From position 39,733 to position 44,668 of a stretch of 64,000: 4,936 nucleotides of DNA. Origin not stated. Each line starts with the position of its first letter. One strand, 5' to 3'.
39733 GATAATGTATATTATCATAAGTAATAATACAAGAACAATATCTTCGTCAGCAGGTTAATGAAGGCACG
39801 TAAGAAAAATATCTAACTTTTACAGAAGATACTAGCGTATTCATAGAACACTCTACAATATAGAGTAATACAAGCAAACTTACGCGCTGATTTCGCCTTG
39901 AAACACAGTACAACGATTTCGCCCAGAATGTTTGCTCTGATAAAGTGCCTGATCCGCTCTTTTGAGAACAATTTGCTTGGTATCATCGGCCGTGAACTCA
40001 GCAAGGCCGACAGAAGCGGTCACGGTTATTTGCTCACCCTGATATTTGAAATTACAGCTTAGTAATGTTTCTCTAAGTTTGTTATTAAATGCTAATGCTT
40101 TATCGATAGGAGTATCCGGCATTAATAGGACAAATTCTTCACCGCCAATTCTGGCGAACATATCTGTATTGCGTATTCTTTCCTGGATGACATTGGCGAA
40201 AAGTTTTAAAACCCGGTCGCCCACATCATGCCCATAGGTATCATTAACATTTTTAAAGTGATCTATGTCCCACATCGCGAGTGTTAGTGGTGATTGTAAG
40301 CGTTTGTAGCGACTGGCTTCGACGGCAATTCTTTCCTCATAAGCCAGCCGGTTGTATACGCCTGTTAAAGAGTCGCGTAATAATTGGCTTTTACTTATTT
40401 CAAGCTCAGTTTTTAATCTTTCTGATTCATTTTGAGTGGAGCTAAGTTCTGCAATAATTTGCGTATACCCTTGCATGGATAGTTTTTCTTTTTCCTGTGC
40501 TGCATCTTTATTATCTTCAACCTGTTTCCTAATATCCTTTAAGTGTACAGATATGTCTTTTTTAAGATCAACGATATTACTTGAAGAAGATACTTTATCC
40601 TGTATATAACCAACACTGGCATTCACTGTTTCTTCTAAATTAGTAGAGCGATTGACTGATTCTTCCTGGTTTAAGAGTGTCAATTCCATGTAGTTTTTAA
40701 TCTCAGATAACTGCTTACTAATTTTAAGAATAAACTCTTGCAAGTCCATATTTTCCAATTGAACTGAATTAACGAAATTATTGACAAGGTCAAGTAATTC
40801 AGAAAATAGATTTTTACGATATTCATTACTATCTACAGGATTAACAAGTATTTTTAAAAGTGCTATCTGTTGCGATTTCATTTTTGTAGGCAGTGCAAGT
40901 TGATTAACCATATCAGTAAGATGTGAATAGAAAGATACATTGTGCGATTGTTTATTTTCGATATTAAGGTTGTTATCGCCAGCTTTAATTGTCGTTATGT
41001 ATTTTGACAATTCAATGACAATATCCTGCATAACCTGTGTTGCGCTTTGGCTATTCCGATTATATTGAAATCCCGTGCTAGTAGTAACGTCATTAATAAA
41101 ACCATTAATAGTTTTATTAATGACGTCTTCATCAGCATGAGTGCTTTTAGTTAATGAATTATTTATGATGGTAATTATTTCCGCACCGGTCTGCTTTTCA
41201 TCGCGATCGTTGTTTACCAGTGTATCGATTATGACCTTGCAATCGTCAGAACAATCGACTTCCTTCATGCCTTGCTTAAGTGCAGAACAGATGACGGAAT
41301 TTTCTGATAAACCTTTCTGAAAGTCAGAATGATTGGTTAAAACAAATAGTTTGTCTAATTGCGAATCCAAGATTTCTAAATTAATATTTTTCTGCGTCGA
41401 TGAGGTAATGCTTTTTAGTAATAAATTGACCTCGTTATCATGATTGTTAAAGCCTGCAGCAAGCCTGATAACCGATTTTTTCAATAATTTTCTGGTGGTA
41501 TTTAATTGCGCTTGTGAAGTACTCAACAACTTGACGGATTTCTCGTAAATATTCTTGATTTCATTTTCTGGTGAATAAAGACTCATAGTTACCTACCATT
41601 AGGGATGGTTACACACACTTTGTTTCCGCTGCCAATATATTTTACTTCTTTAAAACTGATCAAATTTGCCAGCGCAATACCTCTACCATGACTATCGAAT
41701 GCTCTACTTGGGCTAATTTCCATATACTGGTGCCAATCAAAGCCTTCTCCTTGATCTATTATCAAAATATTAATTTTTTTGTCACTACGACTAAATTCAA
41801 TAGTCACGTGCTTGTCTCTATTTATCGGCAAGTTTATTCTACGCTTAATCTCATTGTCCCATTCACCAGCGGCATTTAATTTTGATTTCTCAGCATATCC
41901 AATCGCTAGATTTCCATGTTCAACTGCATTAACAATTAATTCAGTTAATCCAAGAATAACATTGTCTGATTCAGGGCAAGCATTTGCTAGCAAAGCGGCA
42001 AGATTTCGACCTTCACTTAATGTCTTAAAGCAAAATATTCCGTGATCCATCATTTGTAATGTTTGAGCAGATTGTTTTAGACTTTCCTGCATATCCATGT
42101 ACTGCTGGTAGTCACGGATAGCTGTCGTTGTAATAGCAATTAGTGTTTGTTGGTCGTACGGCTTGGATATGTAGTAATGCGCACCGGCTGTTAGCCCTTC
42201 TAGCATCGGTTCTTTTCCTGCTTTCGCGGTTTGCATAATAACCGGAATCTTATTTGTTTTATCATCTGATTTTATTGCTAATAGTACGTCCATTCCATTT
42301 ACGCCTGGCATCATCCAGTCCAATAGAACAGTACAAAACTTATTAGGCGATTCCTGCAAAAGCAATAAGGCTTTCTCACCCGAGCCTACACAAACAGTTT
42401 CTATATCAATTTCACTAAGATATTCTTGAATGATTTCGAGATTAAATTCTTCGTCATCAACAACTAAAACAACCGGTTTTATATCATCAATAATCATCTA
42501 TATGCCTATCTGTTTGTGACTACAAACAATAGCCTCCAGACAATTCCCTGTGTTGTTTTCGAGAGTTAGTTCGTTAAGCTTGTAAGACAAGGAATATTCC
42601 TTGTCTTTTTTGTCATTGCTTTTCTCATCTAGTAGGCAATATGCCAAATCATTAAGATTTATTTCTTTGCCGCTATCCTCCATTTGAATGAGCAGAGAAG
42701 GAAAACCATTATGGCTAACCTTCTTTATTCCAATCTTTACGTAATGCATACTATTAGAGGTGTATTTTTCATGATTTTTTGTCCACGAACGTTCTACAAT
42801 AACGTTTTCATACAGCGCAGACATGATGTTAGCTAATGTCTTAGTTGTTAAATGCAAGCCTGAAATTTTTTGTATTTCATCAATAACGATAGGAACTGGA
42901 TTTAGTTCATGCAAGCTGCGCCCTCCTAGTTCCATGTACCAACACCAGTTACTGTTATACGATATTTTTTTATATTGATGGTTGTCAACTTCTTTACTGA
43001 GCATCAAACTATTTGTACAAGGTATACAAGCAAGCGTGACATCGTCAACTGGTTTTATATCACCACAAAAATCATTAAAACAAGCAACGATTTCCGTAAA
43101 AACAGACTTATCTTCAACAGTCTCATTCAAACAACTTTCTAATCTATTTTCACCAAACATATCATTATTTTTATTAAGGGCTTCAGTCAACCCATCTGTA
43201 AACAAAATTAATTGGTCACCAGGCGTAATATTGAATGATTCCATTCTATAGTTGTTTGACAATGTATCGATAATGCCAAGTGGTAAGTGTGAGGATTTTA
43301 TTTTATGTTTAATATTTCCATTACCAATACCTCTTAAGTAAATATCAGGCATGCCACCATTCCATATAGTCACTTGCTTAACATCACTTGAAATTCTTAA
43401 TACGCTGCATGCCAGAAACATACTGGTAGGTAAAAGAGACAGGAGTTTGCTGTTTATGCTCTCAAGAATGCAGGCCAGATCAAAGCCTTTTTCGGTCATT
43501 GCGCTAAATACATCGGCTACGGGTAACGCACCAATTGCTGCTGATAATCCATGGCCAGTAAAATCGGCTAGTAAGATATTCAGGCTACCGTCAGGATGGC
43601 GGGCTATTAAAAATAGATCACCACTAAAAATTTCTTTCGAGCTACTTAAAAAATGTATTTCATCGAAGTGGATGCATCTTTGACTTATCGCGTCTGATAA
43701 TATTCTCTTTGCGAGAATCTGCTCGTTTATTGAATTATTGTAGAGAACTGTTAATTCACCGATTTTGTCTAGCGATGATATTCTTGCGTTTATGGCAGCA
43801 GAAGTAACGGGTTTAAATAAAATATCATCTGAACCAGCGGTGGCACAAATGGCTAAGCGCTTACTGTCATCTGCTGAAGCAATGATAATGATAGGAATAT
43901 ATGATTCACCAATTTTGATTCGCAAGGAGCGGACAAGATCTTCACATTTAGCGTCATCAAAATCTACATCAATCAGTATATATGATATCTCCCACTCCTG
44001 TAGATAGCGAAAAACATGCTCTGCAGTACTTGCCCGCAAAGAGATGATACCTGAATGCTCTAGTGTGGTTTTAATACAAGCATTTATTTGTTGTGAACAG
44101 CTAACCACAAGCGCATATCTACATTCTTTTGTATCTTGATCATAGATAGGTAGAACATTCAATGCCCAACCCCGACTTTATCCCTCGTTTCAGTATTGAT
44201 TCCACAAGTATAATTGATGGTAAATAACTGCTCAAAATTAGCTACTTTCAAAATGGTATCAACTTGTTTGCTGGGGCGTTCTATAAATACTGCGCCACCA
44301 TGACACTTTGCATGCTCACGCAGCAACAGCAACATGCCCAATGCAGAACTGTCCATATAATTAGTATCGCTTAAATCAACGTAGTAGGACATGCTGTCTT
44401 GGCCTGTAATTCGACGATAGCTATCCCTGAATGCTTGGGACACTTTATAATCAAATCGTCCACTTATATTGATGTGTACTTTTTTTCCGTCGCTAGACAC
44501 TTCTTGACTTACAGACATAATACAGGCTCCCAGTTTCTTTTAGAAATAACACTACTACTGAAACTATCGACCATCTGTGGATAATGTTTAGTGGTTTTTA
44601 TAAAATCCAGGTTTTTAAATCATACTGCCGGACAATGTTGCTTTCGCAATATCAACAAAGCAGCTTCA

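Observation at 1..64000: Very high density of c-di-GMP and two-component genes inside a single flagellar locus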

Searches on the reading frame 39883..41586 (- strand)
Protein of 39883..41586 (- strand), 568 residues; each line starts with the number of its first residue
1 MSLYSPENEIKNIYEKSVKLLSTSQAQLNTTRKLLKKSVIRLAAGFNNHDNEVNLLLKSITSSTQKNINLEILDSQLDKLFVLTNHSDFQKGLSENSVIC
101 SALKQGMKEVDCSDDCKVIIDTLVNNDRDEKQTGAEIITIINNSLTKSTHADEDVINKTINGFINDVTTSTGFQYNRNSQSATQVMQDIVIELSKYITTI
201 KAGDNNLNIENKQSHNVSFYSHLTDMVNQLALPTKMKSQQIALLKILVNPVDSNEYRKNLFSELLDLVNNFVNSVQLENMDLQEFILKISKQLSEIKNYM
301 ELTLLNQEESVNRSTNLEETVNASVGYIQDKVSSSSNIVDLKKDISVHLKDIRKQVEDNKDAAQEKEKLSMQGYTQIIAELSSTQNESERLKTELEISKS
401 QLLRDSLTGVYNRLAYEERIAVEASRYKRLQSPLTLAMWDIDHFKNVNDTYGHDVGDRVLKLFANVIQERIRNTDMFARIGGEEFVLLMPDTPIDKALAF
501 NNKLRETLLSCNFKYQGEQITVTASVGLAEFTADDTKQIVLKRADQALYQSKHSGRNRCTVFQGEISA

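Call 6: search_protein_families(library=pfam, proteins=[window:39883-41586:-], max_evalue=0.001)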
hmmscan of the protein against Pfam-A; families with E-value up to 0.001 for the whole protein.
window:39883-41586:- (568 aa): 2 families
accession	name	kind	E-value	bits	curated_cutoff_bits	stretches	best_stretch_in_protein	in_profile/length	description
PF00990.26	GGDEF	-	1.5e-42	145.6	23.8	1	404-558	3-161/161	Diguanylate cyclase, GGDEF domain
PF20975.2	DGCcoil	-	0.00063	19.4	26.7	0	24-368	5-342/359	DGC-associated coil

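Call 54: search_protein_families(library=ncbifam, proteins=[window:39883-41586:-], max_evalue=0.01)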
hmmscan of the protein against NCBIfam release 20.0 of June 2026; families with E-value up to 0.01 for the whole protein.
window:39883-41586:- (568 aa): 21 families
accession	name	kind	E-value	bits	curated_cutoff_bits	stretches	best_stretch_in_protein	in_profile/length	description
NF038266.1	diguan_SiaD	equivalog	2.6e-52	177.7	290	1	358-559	46-252/252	biofilm regulation diguanylate cyclase SiaD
TIGR00254.1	GGDEF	domain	8.7e-50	168.7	37.4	1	401-561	4-166/168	diguanylate cyclase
NF007380.0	PRK09894.1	equivalog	1.2e-48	166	256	1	351-563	81-288/296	diguanylate cyclase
NF007135.0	PRK09581.1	equivalog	1.1e-47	162.9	474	1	388-560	278-453/457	PleD family two-component system response regulator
NF047654.1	DiguCycDgcRLepto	equivalog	6.8e-42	143.4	500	1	390-559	121-293/295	diguanylate cyclase DgcR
NF041606.1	dguan_cyc_DgcA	equivalog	2.8e-40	138.3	370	1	397-561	169-338/340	diguanylate cyclase DgcA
NF051473.1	DigCycDgcsShew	equivalog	9e-37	127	400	1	400-560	133-289/291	diguanylate cyclase DgcS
NF007298.0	PRK09776.1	equivalog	1.7e-36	125.5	1135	1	397-564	680-847/1111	diguanylate cyclase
NF007423.1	PRK09966.1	equivalog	7.1e-35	120.6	325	1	363-552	204-390/390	diguanylate cyclase DgcN/YfiN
NF007599.0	PRK10245.1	equivalog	2e-33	115.4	402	1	403-561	211-369/371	diguanylate cyclase AdrA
NF045675.1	PhdiestaseDibA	equivalog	1.1e-30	106.6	980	1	281-566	95-368/623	phosphodiesterase DibA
NF011955.1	PRK15426.1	equivalog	8e-30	103.5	408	1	401-560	397-559/564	cellulose biosynthesis regulator diguanylate cyclase DgcQ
NF040885.1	diguan_DgcJ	equivalog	9.1e-28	97.3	500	1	392-557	332-491/493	diguanylate cyclase DgcJ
NF053781.1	cdiGMPphdstlr2612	equivalog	5.5e-25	87.2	1600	1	385-565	824-1005/1268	Tlr1612 family c-di-GMP phosphodiesterase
NF047872.1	GGDEF_GdpS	equivalog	3.7e-24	85.6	400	1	404-559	189-347/355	GGDEF domain-containing protein GdpS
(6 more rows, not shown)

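Call 70: search_solved_structures(query=window:39883-41586:-, max_evalue=1e-20)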
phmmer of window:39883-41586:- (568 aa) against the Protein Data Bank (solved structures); distinct sequences matched with E-value up to 1e-20: 36.
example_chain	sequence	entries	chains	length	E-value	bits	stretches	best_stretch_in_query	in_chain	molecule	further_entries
6zxm_A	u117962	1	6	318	2.5e-34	122.2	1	396-558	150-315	Putative GGDEF/response regulator receiver domain protein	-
6hbz_A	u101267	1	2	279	6.2e-34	120.8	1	402-561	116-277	GGDEF domain protein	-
6zxb_A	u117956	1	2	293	1.7e-32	116.1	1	396-558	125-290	Putative GGDEF/response regulator receiver domain protein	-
7e6g_A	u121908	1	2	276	1.9e-32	115.9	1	372-560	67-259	Putative GGDEF domain protein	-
6zxc_A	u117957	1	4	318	2.1e-32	115.8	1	396-558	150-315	Putative GGDEF/response regulator receiver domain protein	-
3ign_A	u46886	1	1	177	8.4e-32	113.8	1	403-561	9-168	Diguanylate cyclase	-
6et7_A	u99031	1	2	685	1.1e-29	106.9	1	400-559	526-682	Diguanylate cyclase (GGDEF) domain-containing protein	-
5llw_B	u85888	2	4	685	1.6e-29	106.3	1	404-559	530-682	Diguanylate cyclase (GGDEF) domain-containing protein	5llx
5xgb_A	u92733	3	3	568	4.4e-29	104.9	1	401-563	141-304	Uncharacterized protein | Uncharacterized protein PA0861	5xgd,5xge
1w25_A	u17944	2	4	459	4.9e-29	104.7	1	387-558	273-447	STALKED-CELL DIFFERENTIATION CONTROLLING PROTEIN | RESPONSE REGULATOR PLED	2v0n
2wb4_A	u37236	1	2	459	4.9e-29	104.7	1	387-558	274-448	DIGUANYLATE CYCLASE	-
9g86_A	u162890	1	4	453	5e-29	104.7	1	387-558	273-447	Response regulator PleD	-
9g85_A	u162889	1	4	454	5.1e-29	104.6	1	387-558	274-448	Response regulator PleD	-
3i5c_A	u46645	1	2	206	2e-28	102.6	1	388-562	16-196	Fusion of General control protein GCN4 and WSPR response regulator protein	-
4wxw_A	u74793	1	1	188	4.2e-28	101.6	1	401-561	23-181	Uncharacterized protein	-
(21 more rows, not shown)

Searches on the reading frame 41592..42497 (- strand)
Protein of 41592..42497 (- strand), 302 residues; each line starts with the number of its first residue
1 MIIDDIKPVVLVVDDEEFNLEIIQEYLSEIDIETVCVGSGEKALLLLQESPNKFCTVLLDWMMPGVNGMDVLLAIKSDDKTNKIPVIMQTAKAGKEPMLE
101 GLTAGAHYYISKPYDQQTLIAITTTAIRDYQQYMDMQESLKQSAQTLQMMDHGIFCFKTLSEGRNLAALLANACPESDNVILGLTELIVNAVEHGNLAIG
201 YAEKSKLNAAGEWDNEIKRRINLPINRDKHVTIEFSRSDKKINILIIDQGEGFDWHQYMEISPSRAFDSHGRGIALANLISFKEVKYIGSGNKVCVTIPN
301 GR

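Call 6: search_protein_families(library=pfam, proteins=[window:41592-42497:-], max_evalue=0.001)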
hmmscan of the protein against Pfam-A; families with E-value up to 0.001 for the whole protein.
window:41592-42497:- (302 aa): 2 families
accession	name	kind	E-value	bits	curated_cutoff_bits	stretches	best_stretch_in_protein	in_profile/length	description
PF00072.30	Response_reg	-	1.5e-21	77.1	30.2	1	10-122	1-109/111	Response regulator receiver domain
PF13581.12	HATPase_c_2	-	4.1e-08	33.7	27.4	1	176-297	28-126/127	Histidine kinase-like ATPase domain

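Call 54: search_protein_families(library=ncbifam, proteins=[window:41592-42497:-], max_evalue=0.01)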
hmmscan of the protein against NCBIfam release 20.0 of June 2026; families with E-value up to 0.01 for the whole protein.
window:41592-42497:- (302 aa): 90 families (the best 25 are shown)
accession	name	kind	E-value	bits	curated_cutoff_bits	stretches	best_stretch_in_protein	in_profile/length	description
TIGR02154.1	PhoB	equivalog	8.3e-26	90.7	296.2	1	8-153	3-145/226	phosphate regulon transcriptional regulator PhoB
NF040689.1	MtrAB_MtrA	equivalog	5.7e-22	78.1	300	1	10-153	1-137/219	MtrAB system response regulator MtrA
NF053854.1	RespRegPhoBBctds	equivalog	1.9e-21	76.5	270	1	10-143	1-131/225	two-component system response regulator PhoB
NF007135.0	PRK09581.1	equivalog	5.6e-21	74.9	474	1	10-150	5-139/457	PleD family two-component system response regulator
NF041734.1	resp_reg_RppA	equivalog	3.4e-19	69.1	250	1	10-156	3-145/229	two-component system response regulator RppA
NF033117.2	vanR_ACDEGLN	exception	4.2e-18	65.8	350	1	10-145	1-131/226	VanR-ABDEGLN family response regulator transcription factor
NF007982.1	PRK10710.1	equivalog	6.6e-17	61.9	380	1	7-139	7-134/235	envelope stress response regulator BaeR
NF008199.0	PRK10955.1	equivalog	6.9e-17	62.1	341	1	10-149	4-136/232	envelope stress response regulator transcription factor CpxR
NF040534.1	resp_reg_YycF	equivalog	7e-17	61.5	340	1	10-145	3-131/231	response regulator YycF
NF051850.1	RespRegRprY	equivalog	9.2e-16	57.9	370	1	9-129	7-122/234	response regulator transcription factor RprY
NF038297.2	hybrid_HK_HrmK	equivalog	2.3e-15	56.2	725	1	9-122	492-603/607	hybrid histidine kinase/response regulator HrmK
NF007005.1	PRK09468.1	equivalog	2.4e-15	56.6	331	1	10-132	6-124/237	osmolarity response regulator transcription factor OmpR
NF007546.0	PRK10161.1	equivalog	4.8e-15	55.8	471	1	10-154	5-146/229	phosphate response regulator transcription factor PhoB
NF007901.0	PRK10610.1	equivalog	5.6e-15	55.6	189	1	10-119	8-116/129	chemotaxis response regulator CheY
NF045944.1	ResRegRpaBCyano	equivalog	6.2e-15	55.2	330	1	11-148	1-132/229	response regulator transcription factor RpaB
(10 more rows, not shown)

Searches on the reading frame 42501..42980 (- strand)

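Call 55: search_protein_families(library=pfam, proteins=[window:42501-42980:-], max_evalue=5)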
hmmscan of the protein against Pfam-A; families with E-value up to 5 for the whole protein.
window:42501-42980:- (160 aa): 1 family
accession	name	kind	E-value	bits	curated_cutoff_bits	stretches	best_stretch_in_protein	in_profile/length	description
PF13173.12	AAA_14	-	0.11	12.9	27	1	29-67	64-100/129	AAA domain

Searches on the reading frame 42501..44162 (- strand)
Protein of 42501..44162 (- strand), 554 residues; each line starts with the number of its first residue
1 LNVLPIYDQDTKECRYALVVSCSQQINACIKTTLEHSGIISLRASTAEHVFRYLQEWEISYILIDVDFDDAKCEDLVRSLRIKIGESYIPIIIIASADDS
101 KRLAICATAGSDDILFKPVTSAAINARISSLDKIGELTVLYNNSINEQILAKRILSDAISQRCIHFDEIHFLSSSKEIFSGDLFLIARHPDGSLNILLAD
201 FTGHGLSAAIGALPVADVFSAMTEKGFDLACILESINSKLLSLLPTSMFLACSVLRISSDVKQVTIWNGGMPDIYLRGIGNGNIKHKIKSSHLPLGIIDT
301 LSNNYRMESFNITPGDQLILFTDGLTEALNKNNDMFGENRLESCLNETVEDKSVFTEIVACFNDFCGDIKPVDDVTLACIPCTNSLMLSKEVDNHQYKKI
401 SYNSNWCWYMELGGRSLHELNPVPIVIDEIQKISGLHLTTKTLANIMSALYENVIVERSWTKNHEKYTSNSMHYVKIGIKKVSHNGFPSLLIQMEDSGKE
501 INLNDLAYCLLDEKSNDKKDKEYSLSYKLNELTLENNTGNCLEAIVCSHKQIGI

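Call 6: search_protein_families(library=pfam, proteins=[window:42501-44162:-], max_evalue=0.001)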
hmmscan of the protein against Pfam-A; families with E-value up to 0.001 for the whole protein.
window:42501-44162:- (554 aa): 2 families
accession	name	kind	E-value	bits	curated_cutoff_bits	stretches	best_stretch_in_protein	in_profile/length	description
PF07228.17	SpoIIE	-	5.4e-36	124.8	25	1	190-380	1-189/192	Stage II sporulation protein E (SpoIIE)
PF00072.30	Response_reg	-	8.4e-08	32.8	30.2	1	23-128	7-110/111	Response regulator receiver domain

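Call 54: search_protein_families(library=ncbifam, proteins=[window:42501-44162:-], max_evalue=0.01)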
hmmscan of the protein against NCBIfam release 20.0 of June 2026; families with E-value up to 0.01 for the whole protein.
window:42501-44162:- (554 aa): 29 families (the best 25 are shown)
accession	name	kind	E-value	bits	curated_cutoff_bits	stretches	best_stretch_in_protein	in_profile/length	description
TIGR02865.1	spore_II_E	equivalog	2.8e-11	42.3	490.8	1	174-333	561-715/764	stage II sporulation protein E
NF053854.1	RespRegPhoBBctds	equivalog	1.7e-08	34.1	270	1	18-163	2-147/225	two-component system response regulator PhoB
NF047654.1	DiguCycDgcRLepto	equivalog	8.4e-08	31.5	500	1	18-160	6-152/295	diguanylate cyclase DgcR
NF007135.0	PRK09581.1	equivalog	1.1e-07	31.1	474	1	43-136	31-124/457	PleD family two-component system response regulator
TIGR02154.1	PhoB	equivalog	1.3e-07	31.2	296.2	1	16-131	4-119/226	phosphate regulon transcriptional regulator PhoB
NF041733.1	resp_reg_CseB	equivalog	2.6e-07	30.3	350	1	18-131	4-114/228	two-component system response regulator CseB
NF041734.1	resp_reg_RppA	equivalog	2.2e-06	27.2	250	1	18-133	4-119/229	two-component system response regulator RppA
NF007928.2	PRK10643.1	equivalog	4.9e-06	26.3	330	1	18-131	4-115/216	two-component system response regulator PmrA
NF045991.1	RespRegCtrARhodob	equivalog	5.8e-06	26.2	350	1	18-130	4-114/224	response regulator transcription factor CtrA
NF038297.2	hybrid_HK_HrmK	equivalog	5.8e-06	25.2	725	1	18-120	494-596/607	hybrid histidine kinase/response regulator HrmK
NF008034.0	PRK10766.1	equivalog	8e-06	25.5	275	1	18-131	6-116/231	two-component system response regulator TorR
NF045914.1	RespRegNblR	equivalog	8.2e-06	25.6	300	1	17-128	9-118/228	response regulator transcription factor NblR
NF040689.1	MtrAB_MtrA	equivalog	9.1e-06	25.2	300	1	18-130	2-111/219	MtrAB system response regulator MtrA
NF045944.1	ResRegRpaBCyano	equivalog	9.2e-06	25.2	330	1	18-138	1-119/229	response regulator transcription factor RpaB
NF007820.0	PRK10529.1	equivalog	1.3e-05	24.7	325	1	18-129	5-113/225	two-component system response regulator KdpE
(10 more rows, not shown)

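Call 71: search_solved_structures(query=window:42501-44162:-, max_evalue=0.00001)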
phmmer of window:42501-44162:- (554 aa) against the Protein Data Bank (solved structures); distinct sequences matched with E-value up to 0.00001: 0.

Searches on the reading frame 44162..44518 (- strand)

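Call 7: search_protein_families(library=pfam, proteins=[window:44162-44518:-], max_evalue=0.001)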
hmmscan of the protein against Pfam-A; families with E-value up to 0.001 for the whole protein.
window:44162-44518:- (119 aa): 2 families
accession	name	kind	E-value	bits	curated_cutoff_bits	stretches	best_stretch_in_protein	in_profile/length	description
PF01740.26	STAS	-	8.7e-13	48.4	22.6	1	15-103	12-101/106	STAS domain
PF13466.11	STAS_2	-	8.2e-11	42.4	29.2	1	16-95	1-79/80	STAS domain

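Call 54: search_protein_families(library=ncbifam, proteins=[window:44162-44518:-], max_evalue=0.01)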
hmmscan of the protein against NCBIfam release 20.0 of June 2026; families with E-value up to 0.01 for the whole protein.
window:44162-44518:- (119 aa): 3 families
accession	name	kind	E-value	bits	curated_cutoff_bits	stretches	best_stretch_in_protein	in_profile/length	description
TIGR00377.1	ant_ant_sig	superfamily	2.1e-15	56.5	53.45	1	2-103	2-104/108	anti-sigma factor antagonist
TIGR02886.1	spore_II_AA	equivalog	5.3e-09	36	114.75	1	7-98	3-95/106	anti-sigma F factor antagonist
NF033618.0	mlaB_1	equivalog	0.00026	21.3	90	1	17-98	13-91/94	lipid asymmetry maintenance protein MlaB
